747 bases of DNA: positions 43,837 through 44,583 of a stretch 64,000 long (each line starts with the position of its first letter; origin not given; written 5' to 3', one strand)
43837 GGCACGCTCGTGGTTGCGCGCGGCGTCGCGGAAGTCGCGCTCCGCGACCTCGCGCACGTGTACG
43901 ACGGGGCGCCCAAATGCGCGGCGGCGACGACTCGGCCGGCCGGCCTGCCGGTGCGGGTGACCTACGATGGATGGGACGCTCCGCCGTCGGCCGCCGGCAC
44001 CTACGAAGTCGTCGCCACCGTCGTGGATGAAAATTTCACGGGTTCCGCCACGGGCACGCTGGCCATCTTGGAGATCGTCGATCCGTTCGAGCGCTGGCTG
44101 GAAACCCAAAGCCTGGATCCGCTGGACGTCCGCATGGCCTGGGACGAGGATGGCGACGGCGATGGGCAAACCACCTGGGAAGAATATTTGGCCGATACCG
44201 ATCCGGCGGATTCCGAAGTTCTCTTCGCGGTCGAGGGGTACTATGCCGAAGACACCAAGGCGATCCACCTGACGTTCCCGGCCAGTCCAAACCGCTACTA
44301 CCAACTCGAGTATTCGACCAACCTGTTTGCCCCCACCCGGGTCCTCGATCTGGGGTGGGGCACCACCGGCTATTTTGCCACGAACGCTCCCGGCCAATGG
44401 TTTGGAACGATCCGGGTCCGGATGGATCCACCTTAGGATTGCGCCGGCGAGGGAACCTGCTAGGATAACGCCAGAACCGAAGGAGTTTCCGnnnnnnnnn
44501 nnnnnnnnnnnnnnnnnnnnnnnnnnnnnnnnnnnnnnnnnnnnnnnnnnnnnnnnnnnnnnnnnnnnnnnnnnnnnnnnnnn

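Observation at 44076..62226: Both giant proteins end with the same about-100-aa C-terminal module: a candidate sorting or anchoring tag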

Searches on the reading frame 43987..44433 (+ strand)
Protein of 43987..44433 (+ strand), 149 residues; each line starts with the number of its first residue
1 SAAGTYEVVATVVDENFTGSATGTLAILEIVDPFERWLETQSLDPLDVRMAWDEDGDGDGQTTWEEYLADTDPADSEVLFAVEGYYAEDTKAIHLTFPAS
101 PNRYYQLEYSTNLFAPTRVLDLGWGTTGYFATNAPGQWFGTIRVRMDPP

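Call 8: search_protein_families(library=pfam, proteins=[window:43987-44433:+], max_evalue=1)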
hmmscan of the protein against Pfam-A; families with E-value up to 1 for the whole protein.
window:43987-44433:+ (149 aa): 1 family
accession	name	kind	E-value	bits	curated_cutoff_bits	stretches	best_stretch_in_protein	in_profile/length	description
PF18887.5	MBG_3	-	5.3e-09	36.5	25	1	2-27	43-68/72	MBG domain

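Call 9: search_protein_families(library=ncbifam, proteins=[window:43987-44433:+], max_evalue=1)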
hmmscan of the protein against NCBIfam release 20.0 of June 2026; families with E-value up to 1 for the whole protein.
window:43987-44433:+ (149 aa): 1 family
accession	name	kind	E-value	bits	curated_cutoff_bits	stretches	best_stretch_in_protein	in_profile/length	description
NF042425.1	Amuc_1099_fam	equivalog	0.0054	16.3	50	1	37-76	112-150/321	Amuc_1099 family pilus-like system protein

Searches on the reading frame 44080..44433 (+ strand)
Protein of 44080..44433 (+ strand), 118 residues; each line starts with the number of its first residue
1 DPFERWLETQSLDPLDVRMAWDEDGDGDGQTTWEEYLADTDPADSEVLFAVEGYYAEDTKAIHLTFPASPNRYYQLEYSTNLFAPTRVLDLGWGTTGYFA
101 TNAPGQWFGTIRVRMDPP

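Call 13: find_homologous_proteins(query=window:44080-44433:+, max_evalue=0.01)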
Query seq(118 aa) (118 aa): 5 proteins with E <= 0.01 among 6 candidates.
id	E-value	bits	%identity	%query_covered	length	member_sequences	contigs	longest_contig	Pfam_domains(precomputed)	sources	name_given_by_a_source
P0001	6.0e-51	190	73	100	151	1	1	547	PF18887.6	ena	-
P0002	2.1e-32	130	56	96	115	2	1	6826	-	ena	-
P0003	2.1e-28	117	50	100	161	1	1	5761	-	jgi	jgi:hypothetical protein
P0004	4.1e-26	110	49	98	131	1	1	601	-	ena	-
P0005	1.6e-24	105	52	98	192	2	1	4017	-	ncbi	-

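Call 23: find_homologous_proteins(query=A3, max_evalue=0.1)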
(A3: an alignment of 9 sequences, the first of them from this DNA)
Query A3 (9 sequences) (118 aa, profile of the alignment): 61 proteins with E <= 0.1 among 1679 candidates.
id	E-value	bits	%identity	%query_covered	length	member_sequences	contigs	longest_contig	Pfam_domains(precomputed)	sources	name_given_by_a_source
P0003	1.5e-46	176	50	100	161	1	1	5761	-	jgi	jgi:hypothetical protein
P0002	2.9e-46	175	56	96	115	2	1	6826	-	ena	-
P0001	4.6e-45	171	73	100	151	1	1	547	PF18887.6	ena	-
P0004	4.5e-44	168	49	98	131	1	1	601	-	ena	-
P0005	5.9e-43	164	52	98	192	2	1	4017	-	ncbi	-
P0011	3.2e-41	158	50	98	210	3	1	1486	-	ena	-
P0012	5.7e-40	154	55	100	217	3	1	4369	-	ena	-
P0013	1.3e-39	153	51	99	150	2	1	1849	-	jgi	jgi:hypothetical protein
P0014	1.7e-39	153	48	100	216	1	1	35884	-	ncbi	-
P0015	2.2e-37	146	46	98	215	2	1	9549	-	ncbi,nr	ncbi:MAG TPA: hypothetical protein PL011_05255, partial [Kiritimatiellia bacterium]|nr:hypothetical 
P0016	1.1e-36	144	42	100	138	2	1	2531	-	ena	-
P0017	6.1e-35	138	45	98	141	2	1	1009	-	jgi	jgi:hypothetical protein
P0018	6.4e-33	132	46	98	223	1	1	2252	-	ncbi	-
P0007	7.6e-33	131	26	53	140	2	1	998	-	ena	-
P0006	1.5e-31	127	35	46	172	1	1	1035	-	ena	-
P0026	2.4e-14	72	39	59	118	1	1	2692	PF18884.6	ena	-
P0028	3.2e-12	65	39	50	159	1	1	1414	PF18884.6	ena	-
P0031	1.8e-10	59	33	46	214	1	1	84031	-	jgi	jgi:hypothetical protein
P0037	8.0e-8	51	32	53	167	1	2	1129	PF18884.6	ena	-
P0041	3.2e-7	49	29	62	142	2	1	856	PF18884.6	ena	-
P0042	4.7e-7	48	33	48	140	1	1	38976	PF18884.6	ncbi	ncbi:MAG: hypothetical protein ACKV19_15660 [Verrucomicrobiales bacterium]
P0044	1.8e-6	46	47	29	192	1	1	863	PF18884.6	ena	-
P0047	2.5e-6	46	45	27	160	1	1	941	PF18884.6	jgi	jgi:hypothetical protein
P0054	1.3e-3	37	100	7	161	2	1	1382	PF18884.6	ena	-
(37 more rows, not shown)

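Call 39: predict_structure(alignment_id=A6)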
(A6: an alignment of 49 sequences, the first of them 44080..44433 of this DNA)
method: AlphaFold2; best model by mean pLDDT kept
length: 118 residues; sequences in the alignment: 49
mean_pLDDT: 89.0   pTM: 0.73
mean pLDDT of the five models: 89.0, 89.0, 88.7, 88.1, 87.4
residues with pLDDT >= 90: 53; 70-90: 63; 50-70: 2; < 50: 0
segments of 3 or more residues with pLDDT < 50: none
pLDDT, mean of each block of 10 residues (from residue 1): 94 97 96 93 93 88 88 88 88 80 76 84
secondary structure, 60 per line:
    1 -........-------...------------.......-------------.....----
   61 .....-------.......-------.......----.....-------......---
elements in order: H2-9 H32-38 E52-56 E61-65 E73-79 E87-93 E98-102 E110-115

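Call 52: find_related_loci(query=A3, collection=genome_contigs, flank=6000)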
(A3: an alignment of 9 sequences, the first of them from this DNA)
Query A3 (118 aa) in genome_contigs; peptide patterns used: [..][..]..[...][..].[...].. (x = any residue, [..] = any of these).
233 stretches matched a pattern; 163 encode a relative of the query (tblastn E <= 1e-3); the best 80 are kept; 77 distinct loci.
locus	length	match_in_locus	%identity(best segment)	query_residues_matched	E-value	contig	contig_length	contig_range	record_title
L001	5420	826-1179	91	1-118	2e-72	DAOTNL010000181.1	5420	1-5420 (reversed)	MAG TPA_asm: Kiritimatiellia bacterium isolate AMR_MDS_2896 NODE_12687_length_5420_cov_4.569059, whole genome shotgun se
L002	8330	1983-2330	68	1-116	3e-51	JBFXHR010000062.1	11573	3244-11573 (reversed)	MAG: Kiritimatiellia bacterium isolate CA_2019_TPIn_191 NODE_20242_length_11573_cov_5.650970_TPIn, whole genome shotgun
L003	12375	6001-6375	50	1-118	1e-34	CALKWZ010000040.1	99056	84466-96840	MAG TPA_asm: uncultured Verrucomicrobia bacterium isolate SRR3330206_bin.99_CONCOCT_v1.1_MAG genome assembly, contig: ER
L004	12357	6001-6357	50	1-118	2e-34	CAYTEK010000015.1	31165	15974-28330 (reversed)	MAG TPA_asm: uncultured Verrucomicrobiota bacterium isolate SRP167436_co1_5 genome assembly, contig: NODE_2078_length_31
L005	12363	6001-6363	49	1-118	1e-32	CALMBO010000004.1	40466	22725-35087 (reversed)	MAG TPA_asm: uncultured Verrucomicrobia bacterium isolate SRR5468110_bin.44_CONCOCT_v1.1_MAG genome assembly, contig: ER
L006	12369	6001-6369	51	2-118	1e-32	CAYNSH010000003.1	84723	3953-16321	MAG TPA_asm: uncultured Verrucomicrobiota bacterium isolate SRP241326_co2_331 genome assembly, contig: NODE_462_length_8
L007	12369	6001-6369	51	3-118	2e-32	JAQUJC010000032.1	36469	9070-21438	MAG: Kiritimatiellae bacterium isolate STCSWMC_75 NODE_2375_length_36469_cov_6.969952_ST_CSWMC, whole genome shotgun seq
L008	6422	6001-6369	49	2-118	1e-31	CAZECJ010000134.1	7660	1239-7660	MAG TPA_asm: uncultured Verrucomicrobiota bacterium isolate SRP192927_co1_293 genome assembly, contig: NODE_25366_length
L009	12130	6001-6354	49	1-111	3e-31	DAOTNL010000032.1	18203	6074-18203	MAG TPA_asm: Kiritimatiellia bacterium isolate AMR_MDS_2896 NODE_3092_length_18203_cov_5.503086, whole genome shotgun se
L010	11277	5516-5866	51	3-118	5e-31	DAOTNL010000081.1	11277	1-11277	MAG TPA_asm: Kiritimatiellia bacterium isolate AMR_MDS_2896 NODE_5441_length_11277_cov_4.781946, whole genome shotgun se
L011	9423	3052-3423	50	3-118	7e-31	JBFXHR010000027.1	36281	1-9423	MAG: Kiritimatiellia bacterium isolate CA_2019_TPIn_191 NODE_3596_length_36281_cov_6.272529_TPIn, whole genome shotgun s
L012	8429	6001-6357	50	1-118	1e-36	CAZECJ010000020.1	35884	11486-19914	MAG TPA_asm: uncultured Verrucomicrobiota bacterium isolate SRP192927_co1_293 genome assembly, contig: NODE_1854_length_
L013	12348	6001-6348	52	3-118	2e-30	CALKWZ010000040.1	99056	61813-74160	MAG TPA_asm: uncultured Verrucomicrobia bacterium isolate SRR3330206_bin.99_CONCOCT_v1.1_MAG genome assembly, contig: ER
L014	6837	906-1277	48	3-118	8e-30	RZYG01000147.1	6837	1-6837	MAG: Spartobacteria bacterium isolate INTA.AUR.007 contig-100_5834, whole genome shotgun sequence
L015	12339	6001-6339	51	3-118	6e-30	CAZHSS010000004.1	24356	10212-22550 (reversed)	MAG TPA_asm: uncultured Verrucomicrobiota bacterium isolate SRP294416_co3_838 genome assembly, contig: NODE_2873_length_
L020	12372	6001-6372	46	1-118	3e-29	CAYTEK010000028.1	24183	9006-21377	MAG TPA_asm: uncultured Verrucomicrobiota bacterium isolate SRP167436_co1_5 genome assembly, contig: NODE_3113_length_24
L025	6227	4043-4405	45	1-118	8e-29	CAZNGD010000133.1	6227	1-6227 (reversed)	MAG TPA_asm: uncultured Verrucomicrobiota bacterium isolate binchicken_co45_351 genome assembly, contig: NODE_24906_leng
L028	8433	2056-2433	44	1-118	9e-28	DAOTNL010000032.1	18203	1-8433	MAG TPA_asm: Kiritimatiellia bacterium isolate AMR_MDS_2896 NODE_3092_length_18203_cov_5.503086, whole genome shotgun se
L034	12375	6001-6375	43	3-118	2e-27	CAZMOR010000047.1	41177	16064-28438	MAG TPA_asm: uncultured Verrucomicrobiota bacterium isolate binchicken_co229_56 genome assembly, contig: k141_1041774, w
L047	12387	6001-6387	45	1-118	2e-25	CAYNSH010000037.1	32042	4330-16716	MAG TPA_asm: uncultured Verrucomicrobiota bacterium isolate SRP241326_co2_331 genome assembly, contig: NODE_2105_length_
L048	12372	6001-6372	44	1-118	2e-25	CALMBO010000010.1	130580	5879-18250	MAG TPA_asm: uncultured Verrucomicrobia bacterium isolate SRR5468110_bin.44_CONCOCT_v1.1_MAG genome assembly, contig: ER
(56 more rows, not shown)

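Call 58: search_protein_families(library=pfam, proteins=[L048:6275-7192:+, L009:7261-8190:+, L009:7737-9551:+, L009:8842-11952:+, L047:6390-8120:+, L034:6630-8498:+, L028:3797-8431:+, L025:4868-5833:+, L003:7927-9609:+, L020:6453-8066:+], max_evalue=0.0001)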
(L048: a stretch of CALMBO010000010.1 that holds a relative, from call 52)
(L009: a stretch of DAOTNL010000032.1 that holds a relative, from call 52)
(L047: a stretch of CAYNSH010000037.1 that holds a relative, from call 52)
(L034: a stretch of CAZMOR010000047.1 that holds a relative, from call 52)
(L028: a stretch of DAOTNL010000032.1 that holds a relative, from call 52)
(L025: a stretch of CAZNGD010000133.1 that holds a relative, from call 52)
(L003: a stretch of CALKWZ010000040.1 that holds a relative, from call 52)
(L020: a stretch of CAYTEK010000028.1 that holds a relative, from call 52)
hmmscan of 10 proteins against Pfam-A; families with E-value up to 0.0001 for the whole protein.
L048:6275-7192:+ (306 aa): 2 families
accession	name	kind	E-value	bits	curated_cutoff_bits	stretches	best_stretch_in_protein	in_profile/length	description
PF18912.6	DZR_2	-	8.2e-09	35.6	27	1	75-124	1-49/56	Double zinc ribbon domain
PF00156.33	Pribosyltran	-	1e-05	25.4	26.3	1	216-304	44-124/158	Phosphoribosyl transferase domain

L009:7261-8190:+ (310 aa): 2 families
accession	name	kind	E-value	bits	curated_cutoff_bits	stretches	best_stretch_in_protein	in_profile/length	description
PF01039.27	Carboxyl_trans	-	2.5e-17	63.1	22.3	1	112-255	28-176/493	Carboxyl transferase domain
PF17848.7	Zn_ribbon_ACC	-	3.3e-07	30.8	24.5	1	43-68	1-26/26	Acetyl-CoA carboxylase zinc finger domain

L009:7737-9551:+ (605 aa): 2 families
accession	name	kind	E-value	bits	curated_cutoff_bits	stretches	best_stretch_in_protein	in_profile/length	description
PF02875.26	Mur_ligase_C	-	4.6e-18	66.7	28.4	1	471-590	1-126/127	Mur ligase, glutamate ligase domain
PF08245.18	Mur_ligase_M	-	6.6e-11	43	24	1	216-443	1-199/200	Mur ligase middle domain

L009:8842-11952:+ (1037 aa): 0 families

L047:6390-8120:+ (577 aa): 1 family
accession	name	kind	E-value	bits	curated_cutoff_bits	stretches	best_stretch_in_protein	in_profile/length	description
PF02446.23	Glyco_hydro_77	-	4e-176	586.9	25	1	78-557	1-464/465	4-alpha-glucanotransferase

L034:6630-8498:+ (623 aa): 1 family
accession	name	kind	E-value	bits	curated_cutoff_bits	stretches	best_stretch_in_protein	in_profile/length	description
PF00082.27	Peptidase_S8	-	6.8e-17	62.1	21.8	1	250-459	110-283/288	Subtilase family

L028:3797-8431:+ (1545 aa): 2 families
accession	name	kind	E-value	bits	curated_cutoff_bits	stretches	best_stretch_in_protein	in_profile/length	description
PF17963.7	Big_9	-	6.6e-15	56.2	23.6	0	576-662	2-88/89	Bacterial Ig domain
PF16656.11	Pur_ac_phosph_N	-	1.2e-05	26.2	30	0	860-893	60-93/93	Purple acid Phosphatase, N-terminal domain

L025:4868-5833:+ (322 aa): 0 families

L003:7927-9609:+ (561 aa): 0 families

L020:6453-8066:+ (538 aa): 1 family
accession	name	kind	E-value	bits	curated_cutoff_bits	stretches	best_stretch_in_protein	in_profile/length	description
PF02446.23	Glyco_hydro_77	-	2.1e-179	597.7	25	1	40-519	1-464/465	4-alpha-glucanotransferase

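Call 60: search_protein_families(library=pfam, alignment_id=A7, max_evalue=0.00001)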
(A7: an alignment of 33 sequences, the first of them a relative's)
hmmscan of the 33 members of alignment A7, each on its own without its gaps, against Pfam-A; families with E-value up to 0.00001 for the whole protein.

A. member 1, L004:1840-6357:+ (1506 aa): 3 families
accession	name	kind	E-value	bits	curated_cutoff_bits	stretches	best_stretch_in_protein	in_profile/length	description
PF01364.23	Peptidase_C25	-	1.8e-52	179.3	23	1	279-682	1-374/374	Peptidase family C25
PF08126.16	Propeptide_C25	-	6.5e-09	35.6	22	1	112-236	53-178/205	Propeptide_C25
PF00932.25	LTD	-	2.3e-07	31.6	34.3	0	878-961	33-102/109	Lamin Tail Domain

B. families by the number of members that match (of 33 scanned): 23 families
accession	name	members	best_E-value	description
PF00932.25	LTD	18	5.2e-22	Lamin Tail Domain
PF00041.27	fn3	10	8.5e-14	Fibronectin type III domain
PF18887.5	MBG_3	9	1.6e-134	MBG domain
PF01364.23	Peptidase_C25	8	3.6e-65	Peptidase family C25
PF02412.23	TSP_3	8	2.6e-22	Thrombospondin type 3 repeat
PF03372.29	Exo_endo_phos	8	4.8e-17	Endonuclease/Exonuclease/phosphatase family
PF17963.7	Big_9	7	1e-09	Bacterial Ig domain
PF00082.27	Peptidase_S8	6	1.5e-45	Subtilase family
PF00112.29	Peptidase_C1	6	3e-40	Papain family cysteine protease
PF08126.16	Propeptide_C25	6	6.6e-10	Propeptide_C25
PF18560.7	Lectin_like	3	2.7e-51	Lectin like domain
PF00754.31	F5_F8_type_C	2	1.1e-11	F5/8 type C domain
PF22633.2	F5_F8_type_C_2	2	9.9e-08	NedA-like, galactose-binding domain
PF04231.19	Endonuclease_1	1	4.3e-35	Endonuclease I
PF00128.31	Alpha-amylase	1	4.7e-21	Alpha amylase, catalytic domain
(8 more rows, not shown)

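Call 68: fold_search(model_id=the predicted structure, library=pdb)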
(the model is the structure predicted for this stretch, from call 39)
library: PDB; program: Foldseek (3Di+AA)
matches with E <= 10: 1048; with E <= 0.001: 0
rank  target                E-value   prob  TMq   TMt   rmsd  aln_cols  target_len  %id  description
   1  3up1_A                8.0e-03  1.00  0.46  0.28   3.0        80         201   15  Crystal structure of the unliganded human interleukin-7 receptor extracellular domain (released 2012-02-08)
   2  2vkw_A                8.5e-03  1.00  0.39  0.25  10.6        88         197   15  Human NCAM, FN3 domains 1 and 2 (released 2008-02-26)
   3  2vkx_B                8.5e-03  0.98  0.36  0.23  13.7        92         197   17  Human NCAM, FN3 domains 1 and 2, M610R mutant (released 2008-02-26)
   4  6p67_K                9.1e-03  1.00  0.45  0.30   3.1        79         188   15  Crystal Structure of a Complex of human IL-7Ralpha with an anti-IL-7Ralpha 2B8 Fab (released 2019-09-04)
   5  6p67_I                1.2e-02  1.00  0.45  0.29   3.2        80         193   15  Crystal Structure of a Complex of human IL-7Ralpha with an anti-IL-7Ralpha 2B8 Fab (released 2019-09-04)
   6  3up1_B                1.2e-02  1.00  0.44  0.28   3.1        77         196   14  Crystal structure of the unliganded human interleukin-7 receptor extracellular domain (released 2012-02-08)
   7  1lwr_MODEL_1_A        1.2e-02  1.00  0.41  0.49   3.4        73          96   19  Solution structure of the NCAM fibronectin type III module 2 (released 2003-06-03)
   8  2vkw_B                1.3e-02  0.98  0.36  0.23  12.2        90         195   16  Human NCAM, FN3 domains 1 and 2 (released 2008-02-26)
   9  4y5x_I                1.5e-02  1.00  0.47  0.28   3.0        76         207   17  Diabody 305 complex with EpoR (released 2015-03-18)
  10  5j11_B                1.6e-02  1.00  0.47  0.30   2.9        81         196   16  Structure of human TSLP in complex with TSLPR and IL-7Ralpha (released 2017-04-05)
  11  4nn6_B                1.7e-02  1.00  0.44  0.29   3.6        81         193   12  Cytokine receptor complex - Crystal form 1B (released 2014-03-19)
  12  6d0n_C                1.8e-02  0.77  0.29  0.36  14.8        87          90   14  Crystal structure of a CLC-type fluoride/proton antiporter, V319G mutant (released 2018-07-04)
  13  6moe_D                1.9e-02  1.00  0.46  0.26   2.9        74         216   16  Monomeric DARPin E2 complex with EpoR (released 2019-06-05)
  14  7skp_B                1.9e-02  0.97  0.35  0.47   4.1        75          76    8  De novo synthetic protein DIG14 (tetragonal space group) (released 2022-10-12)
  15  7skp_A                2.3e-02  0.97  0.35  0.49   4.1        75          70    8  De novo synthetic protein DIG14 (tetragonal space group) (released 2022-10-12)
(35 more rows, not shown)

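Call 69: find_encoding_contigs(protein=P0031, flank=10000, max_places=3)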
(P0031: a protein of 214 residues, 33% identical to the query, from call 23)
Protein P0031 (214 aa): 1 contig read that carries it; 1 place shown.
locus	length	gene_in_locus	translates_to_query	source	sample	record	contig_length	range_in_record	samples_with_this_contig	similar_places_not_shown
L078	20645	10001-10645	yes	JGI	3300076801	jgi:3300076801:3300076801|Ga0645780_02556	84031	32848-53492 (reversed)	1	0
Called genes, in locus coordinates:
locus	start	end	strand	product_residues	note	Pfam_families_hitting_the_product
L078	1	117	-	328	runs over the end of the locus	-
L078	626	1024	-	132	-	-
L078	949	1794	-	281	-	-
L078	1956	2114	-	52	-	-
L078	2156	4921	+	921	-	PF00128:Alpha-amylase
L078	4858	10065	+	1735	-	PF18884:TSP3_bac (faint), PF03065:Glyco_hydro_57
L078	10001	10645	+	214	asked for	-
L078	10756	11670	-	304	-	PF04227:Indigoidine_A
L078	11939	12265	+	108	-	-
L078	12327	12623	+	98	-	-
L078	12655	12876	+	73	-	-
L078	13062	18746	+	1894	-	-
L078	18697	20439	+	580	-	-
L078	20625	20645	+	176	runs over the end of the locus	-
